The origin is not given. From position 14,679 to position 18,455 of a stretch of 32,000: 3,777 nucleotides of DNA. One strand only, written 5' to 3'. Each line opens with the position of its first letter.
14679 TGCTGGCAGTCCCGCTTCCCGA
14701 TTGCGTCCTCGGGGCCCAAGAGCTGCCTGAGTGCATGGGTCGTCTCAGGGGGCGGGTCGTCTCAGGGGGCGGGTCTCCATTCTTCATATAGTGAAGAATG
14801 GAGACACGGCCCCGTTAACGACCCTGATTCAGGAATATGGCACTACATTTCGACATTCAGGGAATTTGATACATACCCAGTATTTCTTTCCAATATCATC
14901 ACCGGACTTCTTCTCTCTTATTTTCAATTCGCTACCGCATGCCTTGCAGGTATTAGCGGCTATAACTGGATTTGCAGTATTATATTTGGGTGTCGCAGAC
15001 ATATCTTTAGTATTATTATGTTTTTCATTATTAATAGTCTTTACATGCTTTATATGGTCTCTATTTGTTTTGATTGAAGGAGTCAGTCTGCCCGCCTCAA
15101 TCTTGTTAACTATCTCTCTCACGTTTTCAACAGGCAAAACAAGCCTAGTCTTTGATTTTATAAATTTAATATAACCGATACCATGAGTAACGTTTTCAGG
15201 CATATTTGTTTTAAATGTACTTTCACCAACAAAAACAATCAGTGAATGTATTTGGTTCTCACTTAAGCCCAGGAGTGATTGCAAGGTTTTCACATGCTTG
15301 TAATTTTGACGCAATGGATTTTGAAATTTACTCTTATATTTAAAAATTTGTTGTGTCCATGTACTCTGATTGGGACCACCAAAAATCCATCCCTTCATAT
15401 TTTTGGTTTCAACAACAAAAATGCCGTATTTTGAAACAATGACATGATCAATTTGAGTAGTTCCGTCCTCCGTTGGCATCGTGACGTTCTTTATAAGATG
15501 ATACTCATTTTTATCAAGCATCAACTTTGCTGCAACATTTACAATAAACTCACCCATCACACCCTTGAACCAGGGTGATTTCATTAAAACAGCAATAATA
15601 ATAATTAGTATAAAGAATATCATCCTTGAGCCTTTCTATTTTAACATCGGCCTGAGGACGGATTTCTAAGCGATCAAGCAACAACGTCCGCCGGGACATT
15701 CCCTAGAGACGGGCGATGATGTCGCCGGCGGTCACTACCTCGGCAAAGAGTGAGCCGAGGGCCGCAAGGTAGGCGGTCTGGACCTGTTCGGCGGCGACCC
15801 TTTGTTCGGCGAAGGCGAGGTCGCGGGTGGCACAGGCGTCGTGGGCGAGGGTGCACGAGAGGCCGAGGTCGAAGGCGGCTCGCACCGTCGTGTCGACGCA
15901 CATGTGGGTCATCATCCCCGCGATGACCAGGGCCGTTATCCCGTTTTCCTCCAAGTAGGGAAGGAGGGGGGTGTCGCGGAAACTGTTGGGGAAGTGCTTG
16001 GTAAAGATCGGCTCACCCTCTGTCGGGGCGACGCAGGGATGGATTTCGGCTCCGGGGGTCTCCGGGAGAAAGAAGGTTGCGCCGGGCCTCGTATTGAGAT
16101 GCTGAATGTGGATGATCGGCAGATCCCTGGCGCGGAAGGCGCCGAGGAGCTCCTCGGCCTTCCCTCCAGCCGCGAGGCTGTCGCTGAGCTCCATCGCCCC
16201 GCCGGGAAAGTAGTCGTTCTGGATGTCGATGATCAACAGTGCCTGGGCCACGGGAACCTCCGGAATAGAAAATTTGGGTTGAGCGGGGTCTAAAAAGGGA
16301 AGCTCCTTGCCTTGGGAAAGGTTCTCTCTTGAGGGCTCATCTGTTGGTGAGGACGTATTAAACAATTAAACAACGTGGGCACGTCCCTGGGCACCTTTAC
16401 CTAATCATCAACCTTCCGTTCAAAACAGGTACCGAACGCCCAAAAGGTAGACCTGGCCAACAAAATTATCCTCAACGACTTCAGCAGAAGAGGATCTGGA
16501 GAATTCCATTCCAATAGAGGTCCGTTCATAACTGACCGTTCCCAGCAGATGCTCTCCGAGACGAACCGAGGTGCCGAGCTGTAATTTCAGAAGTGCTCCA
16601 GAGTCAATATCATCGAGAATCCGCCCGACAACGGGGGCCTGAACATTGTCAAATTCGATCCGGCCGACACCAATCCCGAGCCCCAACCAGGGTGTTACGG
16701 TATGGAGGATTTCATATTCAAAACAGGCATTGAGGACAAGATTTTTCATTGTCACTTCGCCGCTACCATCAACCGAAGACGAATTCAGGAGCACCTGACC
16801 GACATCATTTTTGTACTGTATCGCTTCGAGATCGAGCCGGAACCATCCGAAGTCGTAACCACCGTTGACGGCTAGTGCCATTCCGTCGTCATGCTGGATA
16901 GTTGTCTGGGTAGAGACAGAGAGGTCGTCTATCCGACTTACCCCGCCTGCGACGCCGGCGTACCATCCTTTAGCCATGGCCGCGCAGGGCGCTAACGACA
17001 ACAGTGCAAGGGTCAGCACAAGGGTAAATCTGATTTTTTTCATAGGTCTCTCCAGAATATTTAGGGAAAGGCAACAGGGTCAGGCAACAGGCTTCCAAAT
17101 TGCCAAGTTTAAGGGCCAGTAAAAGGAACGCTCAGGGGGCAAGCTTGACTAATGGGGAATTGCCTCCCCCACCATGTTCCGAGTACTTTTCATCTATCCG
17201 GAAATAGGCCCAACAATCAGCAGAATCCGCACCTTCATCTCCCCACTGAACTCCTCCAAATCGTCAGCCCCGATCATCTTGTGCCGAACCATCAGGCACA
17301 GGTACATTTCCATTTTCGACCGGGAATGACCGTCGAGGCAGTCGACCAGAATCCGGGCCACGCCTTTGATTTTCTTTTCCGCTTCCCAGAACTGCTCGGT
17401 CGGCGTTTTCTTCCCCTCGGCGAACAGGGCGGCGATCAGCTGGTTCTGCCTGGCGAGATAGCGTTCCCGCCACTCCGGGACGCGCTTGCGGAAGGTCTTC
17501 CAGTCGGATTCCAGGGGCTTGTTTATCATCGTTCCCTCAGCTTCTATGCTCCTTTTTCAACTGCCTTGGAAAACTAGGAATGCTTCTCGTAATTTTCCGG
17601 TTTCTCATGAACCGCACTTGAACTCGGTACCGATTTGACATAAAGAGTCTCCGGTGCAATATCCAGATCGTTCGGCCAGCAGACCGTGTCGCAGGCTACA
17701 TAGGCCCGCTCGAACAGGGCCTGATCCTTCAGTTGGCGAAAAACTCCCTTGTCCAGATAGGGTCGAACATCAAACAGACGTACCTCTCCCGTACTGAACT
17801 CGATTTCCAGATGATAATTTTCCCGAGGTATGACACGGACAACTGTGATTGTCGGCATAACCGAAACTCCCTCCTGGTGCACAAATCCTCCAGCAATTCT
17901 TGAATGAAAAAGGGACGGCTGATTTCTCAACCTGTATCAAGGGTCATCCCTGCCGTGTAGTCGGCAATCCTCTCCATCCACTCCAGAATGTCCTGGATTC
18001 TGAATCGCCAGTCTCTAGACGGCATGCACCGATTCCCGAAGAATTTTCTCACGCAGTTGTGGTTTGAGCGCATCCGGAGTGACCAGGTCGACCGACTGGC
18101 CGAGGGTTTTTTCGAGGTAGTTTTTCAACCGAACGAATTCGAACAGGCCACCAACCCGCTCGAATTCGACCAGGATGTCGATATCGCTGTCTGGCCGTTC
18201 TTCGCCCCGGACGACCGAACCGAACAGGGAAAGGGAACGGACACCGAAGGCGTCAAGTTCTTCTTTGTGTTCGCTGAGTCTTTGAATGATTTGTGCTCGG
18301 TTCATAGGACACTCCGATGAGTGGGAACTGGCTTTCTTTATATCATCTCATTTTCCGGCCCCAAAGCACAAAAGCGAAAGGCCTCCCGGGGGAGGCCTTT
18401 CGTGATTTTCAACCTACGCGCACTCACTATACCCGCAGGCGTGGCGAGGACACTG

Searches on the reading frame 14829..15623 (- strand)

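Call 9: search_protein_families(library=pfam, proteins=[window:14829-15623:-], max_evalue=0.01)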
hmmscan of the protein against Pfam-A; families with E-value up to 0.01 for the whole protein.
window:14829-15623:- (264 aa): 2 families
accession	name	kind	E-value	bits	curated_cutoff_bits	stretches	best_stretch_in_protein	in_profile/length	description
PF08378.17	NERD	-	2.9e-34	118.3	22.1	1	20-132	1-111/111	Nuclease-related domain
PF01396.24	Zn_ribbon_Top1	-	1.2e-06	28.6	32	1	224-262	2-35/39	Topoisomerase DNA binding C4 zinc finger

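Call 90: search_protein_families(library=padloc, proteins=[window:14829-15623:-], max_evalue=0.00001)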
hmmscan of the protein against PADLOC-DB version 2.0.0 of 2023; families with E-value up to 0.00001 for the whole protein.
window:14829-15623:- (264 aa): 1 family
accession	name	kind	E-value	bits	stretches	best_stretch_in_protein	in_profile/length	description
PDLC02512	PglW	-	9e-11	38.4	1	32-137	25-130/1403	PglW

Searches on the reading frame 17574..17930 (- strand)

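Call 9: search_protein_families(library=pfam, proteins=[window:17574-17930:-], max_evalue=0.01)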
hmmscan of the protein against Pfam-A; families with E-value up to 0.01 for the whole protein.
window:17574-17930:- (118 aa): 1 family
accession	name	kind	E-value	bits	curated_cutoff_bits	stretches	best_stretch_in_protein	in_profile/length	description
PF10387.14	DUF2442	-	3.6e-17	62.8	23.9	1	30-99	1-69/72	Protein of unknown function (DUF2442)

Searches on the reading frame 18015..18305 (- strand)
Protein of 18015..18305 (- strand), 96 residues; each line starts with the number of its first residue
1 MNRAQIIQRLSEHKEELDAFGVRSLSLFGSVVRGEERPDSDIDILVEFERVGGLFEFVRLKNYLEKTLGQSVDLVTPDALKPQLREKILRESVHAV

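Call 9: search_protein_families(library=pfam, proteins=[window:18015-18305:-], max_evalue=0.01)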
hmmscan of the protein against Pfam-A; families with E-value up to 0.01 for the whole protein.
window:18015-18305:- (96 aa): 4 families
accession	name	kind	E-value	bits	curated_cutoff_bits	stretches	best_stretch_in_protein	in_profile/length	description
PF01909.29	NTP_transf_2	-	8.5e-15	55.4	21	1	11-91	2-89/93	Nucleotidyltransferase domain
PF18765.7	Polbeta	-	1.2e-12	48.3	26.9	1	21-92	12-84/93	Polymerase beta, Nucleotidyltransferase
PF22600.2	MTPAP-like_central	-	0.0014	19.1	27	1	3-50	22-67/139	Poly(A) RNA polymerase, mitochondrial-like, central palm domain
PF22014.2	DUF6932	-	0.0048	17.8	27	1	2-50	30-78/142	Family of unknown function (DUF6932)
